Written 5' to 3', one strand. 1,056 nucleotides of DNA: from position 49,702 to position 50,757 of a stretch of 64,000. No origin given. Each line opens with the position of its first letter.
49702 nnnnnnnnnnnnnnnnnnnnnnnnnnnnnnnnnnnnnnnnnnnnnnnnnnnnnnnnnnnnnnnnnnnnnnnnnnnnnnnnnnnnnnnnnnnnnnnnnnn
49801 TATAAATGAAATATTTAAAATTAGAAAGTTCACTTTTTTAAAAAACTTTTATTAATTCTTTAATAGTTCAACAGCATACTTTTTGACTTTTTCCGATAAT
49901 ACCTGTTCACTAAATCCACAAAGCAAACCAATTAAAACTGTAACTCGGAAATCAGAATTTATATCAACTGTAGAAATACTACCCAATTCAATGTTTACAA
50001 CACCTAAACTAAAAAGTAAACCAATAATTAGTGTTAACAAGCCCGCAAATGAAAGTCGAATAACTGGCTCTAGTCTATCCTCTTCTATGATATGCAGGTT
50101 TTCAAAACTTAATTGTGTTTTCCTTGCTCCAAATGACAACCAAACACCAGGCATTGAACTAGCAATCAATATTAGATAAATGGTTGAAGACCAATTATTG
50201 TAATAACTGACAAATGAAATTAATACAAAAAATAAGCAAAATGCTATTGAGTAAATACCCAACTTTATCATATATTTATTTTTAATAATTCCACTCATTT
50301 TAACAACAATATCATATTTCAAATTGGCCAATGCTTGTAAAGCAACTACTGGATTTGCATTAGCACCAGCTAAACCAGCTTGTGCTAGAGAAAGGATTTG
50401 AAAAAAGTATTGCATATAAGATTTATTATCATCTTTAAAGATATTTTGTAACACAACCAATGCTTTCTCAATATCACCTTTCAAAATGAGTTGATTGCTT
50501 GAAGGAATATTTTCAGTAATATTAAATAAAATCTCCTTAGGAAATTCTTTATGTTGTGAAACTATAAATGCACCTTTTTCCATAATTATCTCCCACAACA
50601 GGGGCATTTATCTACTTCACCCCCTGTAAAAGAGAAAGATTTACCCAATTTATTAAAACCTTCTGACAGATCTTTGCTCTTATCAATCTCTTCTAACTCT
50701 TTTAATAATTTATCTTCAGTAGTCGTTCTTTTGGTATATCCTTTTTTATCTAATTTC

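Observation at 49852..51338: Three unrecognisable AT-rich genes co-oriented with the R-M gene: candidate novel accessory or abortive-infection module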

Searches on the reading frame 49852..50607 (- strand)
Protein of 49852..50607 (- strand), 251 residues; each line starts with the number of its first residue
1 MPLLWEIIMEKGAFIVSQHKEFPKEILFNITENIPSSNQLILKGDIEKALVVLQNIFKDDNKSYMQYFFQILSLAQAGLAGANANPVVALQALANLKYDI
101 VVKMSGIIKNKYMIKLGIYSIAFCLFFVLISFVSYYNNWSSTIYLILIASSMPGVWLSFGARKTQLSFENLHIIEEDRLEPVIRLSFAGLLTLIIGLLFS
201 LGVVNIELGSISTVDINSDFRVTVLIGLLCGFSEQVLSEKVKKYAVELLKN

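Call 4: search_protein_families(library=pfam, proteins=[window:49852-50607:-], max_evalue=1)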
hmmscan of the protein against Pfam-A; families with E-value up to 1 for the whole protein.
window:49852-50607:- (251 aa): 0 families

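Call 5: search_protein_families(library=padloc, proteins=[window:49852-50607:-], max_evalue=1)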
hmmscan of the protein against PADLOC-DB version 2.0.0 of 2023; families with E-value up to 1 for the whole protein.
window:49852-50607:- (251 aa): 0 families

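Call 12: search_protein_families(library=ncbifam, proteins=[window:49852-50583:-], max_evalue=1)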
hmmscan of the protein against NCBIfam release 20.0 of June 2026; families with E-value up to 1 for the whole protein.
window:49852-50583:- (243 aa): 2 families
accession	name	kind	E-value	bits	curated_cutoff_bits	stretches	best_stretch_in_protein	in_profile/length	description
TIGR01741.1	staph_tand_hypo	subfamily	0.06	13.5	82.05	1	16-58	40-80/157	TIGR01741 family protein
NF041099.2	keto_glucon_epim_IolO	equivalog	0.079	12.3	300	1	204-242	97-135/269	5-keto-L-gluconate epimerase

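Call 13: search_protein_families(library=phrogs, proteins=[window:49852-50583:-], max_evalue=1)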
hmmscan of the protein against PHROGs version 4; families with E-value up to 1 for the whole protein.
window:49852-50583:- (243 aa): 1 family
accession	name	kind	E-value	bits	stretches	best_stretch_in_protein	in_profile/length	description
phrog_11240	-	unknown function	0.074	14.1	0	101-126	30-55/69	-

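Call 14: find_homologous_proteins(query=window:49852-50583:-, max_evalue=0.01)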
Query window:49852-50583:- (243 aa): 164 proteins with E <= 0.01 among 2491 candidates; the best 120 are listed.
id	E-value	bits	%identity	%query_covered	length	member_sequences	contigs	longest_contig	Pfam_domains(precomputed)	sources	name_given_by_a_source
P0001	9.1e-148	508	100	100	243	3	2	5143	-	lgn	-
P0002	1.7e-80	288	61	100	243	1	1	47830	-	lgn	-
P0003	6.7e-64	234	51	99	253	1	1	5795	-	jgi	jgi:hypothetical protein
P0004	3.5e-62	228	52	98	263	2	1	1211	-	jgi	-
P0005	9.2e-62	227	49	99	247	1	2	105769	-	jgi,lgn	-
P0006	6.6e-61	224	50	99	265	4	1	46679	-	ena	-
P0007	1.4e-59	220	48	99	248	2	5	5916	-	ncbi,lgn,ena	-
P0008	6.6e-59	217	48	99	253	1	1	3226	-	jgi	jgi:hypothetical protein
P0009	1.1e-58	217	46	100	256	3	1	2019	-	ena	-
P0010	4.7e-58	215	46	99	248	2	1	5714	-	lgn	-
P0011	7.2e-58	214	48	99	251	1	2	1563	-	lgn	-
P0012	7.5e-58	214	48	99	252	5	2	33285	-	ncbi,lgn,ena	-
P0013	1.2e-57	213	47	99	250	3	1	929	-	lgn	-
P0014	1.5e-57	213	49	99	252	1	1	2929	-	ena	-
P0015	4.8e-56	208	46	99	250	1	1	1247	-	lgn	-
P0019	4.4e-55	205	49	98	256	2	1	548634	-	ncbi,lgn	-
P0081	4.7e-49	185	42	100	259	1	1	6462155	-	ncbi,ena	-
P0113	1.4e-44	171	41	100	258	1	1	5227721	-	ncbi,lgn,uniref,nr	ncbi:hypothetical protein [Chryseobacterium sp. JV274]|uniref:hypothetical protein n=1 Tax=Chryseoba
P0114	1.7e-44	170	40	100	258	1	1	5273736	-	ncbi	ncbi:hypothetical protein ACTHGU_01845 [Chitinophagaceae bacterium MMS25-I14]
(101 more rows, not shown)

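Call 17: find_related_loci(query=A1, collection=genome_contigs, flank=10000)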
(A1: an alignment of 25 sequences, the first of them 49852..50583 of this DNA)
Query A1 (243 aa) in genome_contigs; peptide patterns used: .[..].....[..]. (x = any residue, [..] = any of these).
26 stretches matched a pattern; 8 encode a relative of the query (tblastn E <= 1e-3); 8 distinct loci.
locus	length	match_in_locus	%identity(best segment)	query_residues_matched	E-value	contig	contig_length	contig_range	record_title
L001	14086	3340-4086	48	4-241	3e-62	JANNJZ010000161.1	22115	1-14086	MAG: Pyrinomonadaceae bacterium isolate SOY_4_C_metabat_258 SOY_4_C_k141_2599158, whole genome shotgun sequence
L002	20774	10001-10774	42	1-243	1e-58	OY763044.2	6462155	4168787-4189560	MAG: uncultured Saccharicrinis sp. isolate e4f3df5d-a459-421c-8471-c5220a80581e genome assembly, chromosome: 1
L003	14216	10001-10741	41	1-242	3e-58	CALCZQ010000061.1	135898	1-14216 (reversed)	MAG TPA_asm: uncultured Emticicia sp. isolate SRR6231140_bin.107_CONCOCT_v1.1_MAG genome assembly, contig: ERZ650263.41,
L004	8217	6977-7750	44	1-243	7e-58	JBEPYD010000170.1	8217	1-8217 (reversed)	MAG: Bacteroidales bacterium isolate 02_S197.semibin_refined.163 NODE_3745_length_8217_cov_2.555006:0-8217, whole genome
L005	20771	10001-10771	40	1-243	1e-52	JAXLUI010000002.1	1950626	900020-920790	MAG: Chitinophagaceae bacterium isolate STL-BAC26 C1.256.fa-2, whole genome shotgun sequence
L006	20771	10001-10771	40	1-243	2e-51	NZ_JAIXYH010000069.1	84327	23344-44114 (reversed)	MAG: Flavobacterium sp. isolate D8_MAG_00001 pond_D8_MAG_00001_000000000063, whole genome shotgun sequence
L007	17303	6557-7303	40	1-241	2e-47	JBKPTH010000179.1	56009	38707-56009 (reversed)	MAG: Acidobacteriota bacterium isolate GS_EKS_MAG_00001 GS_EKS_000002271784, whole genome shotgun sequence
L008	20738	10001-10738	42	1-241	2e-58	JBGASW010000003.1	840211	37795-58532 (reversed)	MAG: Thermoanaerobaculia bacterium isolate MAG_AAO_H10.96 AAOH10-96_opera_contig_21, whole genome shotgun sequence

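Call 19: find_encoding_contigs(protein=P0002, flank=10000, max_places=3)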
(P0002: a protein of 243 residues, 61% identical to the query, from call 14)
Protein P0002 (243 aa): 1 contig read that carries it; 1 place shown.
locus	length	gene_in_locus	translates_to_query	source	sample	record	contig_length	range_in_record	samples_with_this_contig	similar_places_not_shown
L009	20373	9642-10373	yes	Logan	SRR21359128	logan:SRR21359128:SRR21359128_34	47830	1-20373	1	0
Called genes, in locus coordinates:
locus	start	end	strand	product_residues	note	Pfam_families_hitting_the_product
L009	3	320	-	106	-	?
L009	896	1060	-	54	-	-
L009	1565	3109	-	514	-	-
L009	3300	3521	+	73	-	-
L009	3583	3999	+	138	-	-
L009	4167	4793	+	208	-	PF00030:Crystall (weak), PF03995:Inhibitor_I36 (faint), PF08964:Crystall_3 (faint), PF00030:Crystall (weak)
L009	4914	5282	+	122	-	-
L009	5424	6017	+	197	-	-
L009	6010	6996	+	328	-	-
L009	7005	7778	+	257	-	-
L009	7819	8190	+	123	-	-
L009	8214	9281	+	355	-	-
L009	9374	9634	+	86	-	-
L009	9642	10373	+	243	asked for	-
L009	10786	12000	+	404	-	-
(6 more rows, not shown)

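Call 20: find_encoding_contigs(protein=P0005, flank=10000, max_places=3)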
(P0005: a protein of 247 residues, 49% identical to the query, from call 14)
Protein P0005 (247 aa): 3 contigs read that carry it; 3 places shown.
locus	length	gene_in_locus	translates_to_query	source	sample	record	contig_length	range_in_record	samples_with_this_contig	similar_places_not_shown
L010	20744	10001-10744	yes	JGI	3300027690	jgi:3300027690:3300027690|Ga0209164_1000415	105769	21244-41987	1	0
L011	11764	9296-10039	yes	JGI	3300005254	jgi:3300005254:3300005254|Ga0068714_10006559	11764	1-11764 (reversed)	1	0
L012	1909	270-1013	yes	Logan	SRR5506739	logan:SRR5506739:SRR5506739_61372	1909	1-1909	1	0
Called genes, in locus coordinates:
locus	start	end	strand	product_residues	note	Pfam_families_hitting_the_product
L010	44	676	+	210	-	PF10571:UPF0547 (weak), PF13240:Zn_Ribbon_1 (weak)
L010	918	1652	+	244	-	PF13489:Methyltransf_23, PF02353:CMAS (weak), PF13847:Methyltransf_31, PF08241:Methyltransf_11, PF08242:Methyltransf_12, PF13649:Methyltransf_25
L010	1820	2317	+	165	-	PF13646:HEAT_2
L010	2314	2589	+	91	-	PF01809:YidD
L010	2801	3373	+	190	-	-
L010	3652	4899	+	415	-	-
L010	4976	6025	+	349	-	-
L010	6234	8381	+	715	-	-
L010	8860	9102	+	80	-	-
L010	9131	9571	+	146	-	PF03682:UPF0158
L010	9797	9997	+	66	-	-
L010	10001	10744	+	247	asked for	-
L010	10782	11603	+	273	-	-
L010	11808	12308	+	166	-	-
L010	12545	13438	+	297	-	PF27110:DUF8347, PF18962:Por_Secre_tail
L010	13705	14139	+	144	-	PF13470:PIN_3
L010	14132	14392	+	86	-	PF05534:HicB (weak)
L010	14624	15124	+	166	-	-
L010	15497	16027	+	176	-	PF04229:GrpB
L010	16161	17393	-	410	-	PF19425:Csd3_N2, PF01551:Peptidase_M23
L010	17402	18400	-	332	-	PF00493:MCM (faint), PF20030:bpMoxR, PF00004:AAA (weak), PF07726:AAA_3, PF07728:AAA_5, PF17863:AAA_lid_2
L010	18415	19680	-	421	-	PF13623:SurA_N_2 (weak), PF13624:SurA_N_3 (weak), PF09312:SurA_N, PF13145:Rotamase_2, PF13616:Rotamase_3, PF00639:Rotamase, PF13145:Rotamase_2 (weak), PF13616:Rotamase_3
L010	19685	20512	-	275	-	-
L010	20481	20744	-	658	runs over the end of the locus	PF13145:Rotamase_2 (weak), PF13616:Rotamase_3, PF00639:Rotamase, PF13616:Rotamase_3, PF00639:Rotamase, PF13145:Rotamase_2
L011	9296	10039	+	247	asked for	-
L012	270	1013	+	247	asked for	-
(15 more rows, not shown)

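Call 21: find_encoding_contigs(protein=P0113, flank=10000, max_places=3)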
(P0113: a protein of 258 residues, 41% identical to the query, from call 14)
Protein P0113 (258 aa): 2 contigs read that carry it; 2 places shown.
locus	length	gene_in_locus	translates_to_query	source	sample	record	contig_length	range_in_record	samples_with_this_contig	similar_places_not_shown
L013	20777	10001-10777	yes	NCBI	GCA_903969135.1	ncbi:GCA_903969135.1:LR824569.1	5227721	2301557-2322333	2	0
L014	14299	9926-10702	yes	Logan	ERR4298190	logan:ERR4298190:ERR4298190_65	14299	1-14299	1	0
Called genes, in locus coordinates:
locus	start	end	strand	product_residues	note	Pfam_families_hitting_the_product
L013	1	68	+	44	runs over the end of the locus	-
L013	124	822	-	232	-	PF00072:Response_reg, PF04397:LytTR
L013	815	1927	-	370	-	PF06580:His_kinase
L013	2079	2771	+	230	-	PF10677:DUF2490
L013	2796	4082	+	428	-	PF03553:Na_H_antiporter (weak), PF03600:CitMHS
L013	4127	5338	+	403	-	PF00375:SDF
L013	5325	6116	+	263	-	PF03741:TerC, PF04332:DUF475 (faint)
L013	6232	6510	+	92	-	PF00166:Cpn10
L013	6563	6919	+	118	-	PF05635:23S_rRNA_IVP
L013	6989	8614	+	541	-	PF00118:Cpn60_TCP1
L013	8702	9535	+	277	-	-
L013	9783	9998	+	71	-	-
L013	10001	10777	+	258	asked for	-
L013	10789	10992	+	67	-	-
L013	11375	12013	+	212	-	PF18160:SLATT_5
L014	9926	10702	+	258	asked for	-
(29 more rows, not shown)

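Call 37: find_related_loci(query=A1, collection=metagenome_contigs, flank=10000)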
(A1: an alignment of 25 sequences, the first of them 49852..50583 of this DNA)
Query A1 (243 aa) in metagenome_contigs; peptide patterns used: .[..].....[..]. (x = any residue, [..] = any of these).
181 stretches matched a pattern; 36 encode a relative of the query (tblastn E <= 1e-3); 36 distinct loci.
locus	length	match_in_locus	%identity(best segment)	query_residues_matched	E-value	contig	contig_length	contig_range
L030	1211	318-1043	52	3-241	8e-76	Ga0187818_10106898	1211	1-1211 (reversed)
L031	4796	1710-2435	48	3-241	8e-69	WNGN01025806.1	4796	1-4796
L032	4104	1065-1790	48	3-241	8e-69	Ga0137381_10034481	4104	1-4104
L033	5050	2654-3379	48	3-241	8e-69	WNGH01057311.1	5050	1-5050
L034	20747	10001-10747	43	1-242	3e-61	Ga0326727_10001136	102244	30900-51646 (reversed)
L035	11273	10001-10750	47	4-241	7e-60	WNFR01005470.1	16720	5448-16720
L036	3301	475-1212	43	3-241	1e-57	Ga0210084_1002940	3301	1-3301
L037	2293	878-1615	43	3-241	1e-57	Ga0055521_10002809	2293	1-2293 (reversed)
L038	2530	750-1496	44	1-243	2e-57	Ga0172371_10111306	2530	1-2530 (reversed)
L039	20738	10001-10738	44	3-241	2e-56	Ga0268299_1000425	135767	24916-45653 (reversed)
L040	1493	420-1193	45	1-243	2e-58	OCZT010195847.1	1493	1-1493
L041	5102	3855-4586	45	1-236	9e-56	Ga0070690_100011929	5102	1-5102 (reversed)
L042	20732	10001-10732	42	1-241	3e-54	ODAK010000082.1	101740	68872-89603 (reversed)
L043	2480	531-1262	42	1-241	1e-54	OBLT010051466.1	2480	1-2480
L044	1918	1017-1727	42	1-230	1e-54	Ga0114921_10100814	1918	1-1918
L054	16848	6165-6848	41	16-241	3e-50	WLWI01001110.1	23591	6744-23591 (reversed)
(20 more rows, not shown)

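Call 38: find_related_loci(query=A1, collection=viral_contigs, flank=10000)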
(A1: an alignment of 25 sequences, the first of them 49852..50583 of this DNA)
Query A1 (243 aa) in viral_contigs; peptide patterns used: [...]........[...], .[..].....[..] (x = any residue, [..] = any of these).
66 stretches matched a pattern, but none encodes a relative of the query by tblastn (E <= 1e-3).

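Call 40: find_encoding_contigs(protein=P0019, flank=10000, max_places=1)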
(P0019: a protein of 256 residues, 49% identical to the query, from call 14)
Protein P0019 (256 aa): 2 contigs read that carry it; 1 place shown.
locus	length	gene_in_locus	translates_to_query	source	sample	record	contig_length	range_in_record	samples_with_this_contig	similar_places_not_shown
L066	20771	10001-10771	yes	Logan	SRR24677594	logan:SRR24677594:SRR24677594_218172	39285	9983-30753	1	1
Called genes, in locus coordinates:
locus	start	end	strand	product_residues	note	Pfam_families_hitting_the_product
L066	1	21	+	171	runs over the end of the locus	-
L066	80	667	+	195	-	PF01420:Methylase_S (weak)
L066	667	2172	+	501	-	PF12161:HsdM_N, PF02384:N6_Mtase, PF05175:MTS (weak), PF07669:Eco57I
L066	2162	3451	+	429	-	PF01420:Methylase_S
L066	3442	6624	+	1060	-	PF04313:HSDR_N, PF04851:ResIII, PF18766:SWI2_SNF2, PF22679:T1R_D3-like, PF11867:T1RH-like_C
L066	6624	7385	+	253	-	PF01863:YgjP-like, PF10263:SprT-like (weak)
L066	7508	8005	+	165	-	-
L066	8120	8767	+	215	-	-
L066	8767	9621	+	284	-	-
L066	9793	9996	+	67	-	-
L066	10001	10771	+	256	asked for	-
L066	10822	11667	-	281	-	-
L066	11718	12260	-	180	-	PF08281:Sigma70_r4_2 (weak)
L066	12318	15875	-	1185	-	PF14938:SNAP (faint), PF00515:TPR_1 (faint), PF13174:TPR_6 (faint), PF13176:TPR_7 (faint), PF13424:TPR_12, PF17874:TPR_MalT, PF13424:TPR_12, PF12770:CHAT, +6 more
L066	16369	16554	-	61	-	-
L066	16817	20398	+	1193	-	PF13676:TIR_2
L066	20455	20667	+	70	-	-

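Call 41: find_encoding_contigs(protein=P0081, flank=10000, max_places=1)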
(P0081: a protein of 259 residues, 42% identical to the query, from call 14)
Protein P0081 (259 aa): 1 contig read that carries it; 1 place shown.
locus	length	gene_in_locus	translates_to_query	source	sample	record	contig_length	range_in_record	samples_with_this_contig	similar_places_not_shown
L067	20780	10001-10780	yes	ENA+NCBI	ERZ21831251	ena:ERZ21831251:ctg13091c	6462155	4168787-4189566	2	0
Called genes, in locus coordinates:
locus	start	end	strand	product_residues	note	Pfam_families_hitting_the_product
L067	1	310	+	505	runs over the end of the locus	-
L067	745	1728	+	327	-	-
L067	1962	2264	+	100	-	PF12728:HTH_17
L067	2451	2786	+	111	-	PF14359:DUF4406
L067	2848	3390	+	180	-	PF10547:P22_AR_N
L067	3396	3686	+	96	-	-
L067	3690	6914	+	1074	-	PF01807:Zn_ribbon_DnaG, PF08275:DNAG_N, PF01751:Toprim, PF13155:Toprim_2, PF13362:Toprim_3, PF13662:Toprim_4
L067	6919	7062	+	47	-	-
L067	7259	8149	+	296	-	PF04754:Transposase_31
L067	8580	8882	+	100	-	-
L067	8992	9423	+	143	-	-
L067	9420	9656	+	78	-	PF14053:DUF4248 (weak)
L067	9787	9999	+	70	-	-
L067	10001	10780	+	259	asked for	-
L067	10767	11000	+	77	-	-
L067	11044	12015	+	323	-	PF00656:Peptidase_C14, PF01650:Peptidase_C13 (weak)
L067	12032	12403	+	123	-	PF08937:ThsB_TIR, PF13676:TIR_2 (faint)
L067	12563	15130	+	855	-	-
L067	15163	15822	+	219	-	-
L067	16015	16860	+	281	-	-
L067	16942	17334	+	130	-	-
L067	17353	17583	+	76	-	-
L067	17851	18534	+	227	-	-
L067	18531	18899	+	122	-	-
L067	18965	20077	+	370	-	-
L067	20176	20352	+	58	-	-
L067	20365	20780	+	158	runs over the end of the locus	-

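Call 42: find_encoding_contigs(protein=P0114, flank=10000, max_places=1)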
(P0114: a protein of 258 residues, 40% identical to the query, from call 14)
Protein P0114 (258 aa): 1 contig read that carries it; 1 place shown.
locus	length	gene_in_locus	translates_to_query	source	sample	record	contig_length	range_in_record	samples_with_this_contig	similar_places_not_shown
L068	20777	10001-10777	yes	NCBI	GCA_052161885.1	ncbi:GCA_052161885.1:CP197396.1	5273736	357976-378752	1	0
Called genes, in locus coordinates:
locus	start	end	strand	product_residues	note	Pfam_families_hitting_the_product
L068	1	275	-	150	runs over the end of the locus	-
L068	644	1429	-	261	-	PF00795:CN_hydrolase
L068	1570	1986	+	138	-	-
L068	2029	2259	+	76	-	-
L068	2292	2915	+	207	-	PF14903:WG_beta_rep (weak)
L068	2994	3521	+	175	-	PF13302:Acetyltransf_3, PF13420:Acetyltransf_4 (weak), PF00583:Acetyltransf_1, PF13673:Acetyltransf_10, PF13508:Acetyltransf_7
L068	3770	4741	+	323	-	PF00248:Aldo_ket_red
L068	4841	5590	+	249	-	PF22200:ExsA_N, PF12833:HTH_18, PF00165:HTH_AraC (weak)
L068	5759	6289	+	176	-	-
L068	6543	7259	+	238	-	PF03372:Exo_endo_phos (weak)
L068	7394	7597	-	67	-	-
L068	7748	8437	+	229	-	-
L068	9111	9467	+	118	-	-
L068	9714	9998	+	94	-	-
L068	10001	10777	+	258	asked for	-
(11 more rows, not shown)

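Call 43: predict_structure(alignment_id=A1)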
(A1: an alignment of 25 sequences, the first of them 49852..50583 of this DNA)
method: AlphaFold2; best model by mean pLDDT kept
length: 243 residues; sequences in the alignment: 25
mean_pLDDT: 87.8   pTM: 0.72
mean pLDDT of the five models: 87.8, 87.2, 87.1, 85.5, 84.9
residues with pLDDT >= 90: 151; 70-90: 65; 50-70: 24; < 50: 3
segments of 3 or more residues with pLDDT < 50: none
pLDDT, mean of each block of 10 residues (from residue 1): 92 94 94 96 91 93 97 95 96 88 89 96 94 92 92 78 65 85 92 87 87 91 73 60 53
secondary structure, 60 per line:
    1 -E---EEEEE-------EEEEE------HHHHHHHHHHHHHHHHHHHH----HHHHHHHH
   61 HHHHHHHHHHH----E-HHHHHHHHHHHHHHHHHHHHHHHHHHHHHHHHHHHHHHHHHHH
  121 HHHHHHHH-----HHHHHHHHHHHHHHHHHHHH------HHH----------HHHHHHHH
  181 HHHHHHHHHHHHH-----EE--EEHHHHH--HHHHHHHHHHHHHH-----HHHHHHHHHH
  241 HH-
elements in order: E6-10 E18-22 H29-48 H53-71 H78-128 H134-153 H173-193 H205-209 H212-225 H231-242
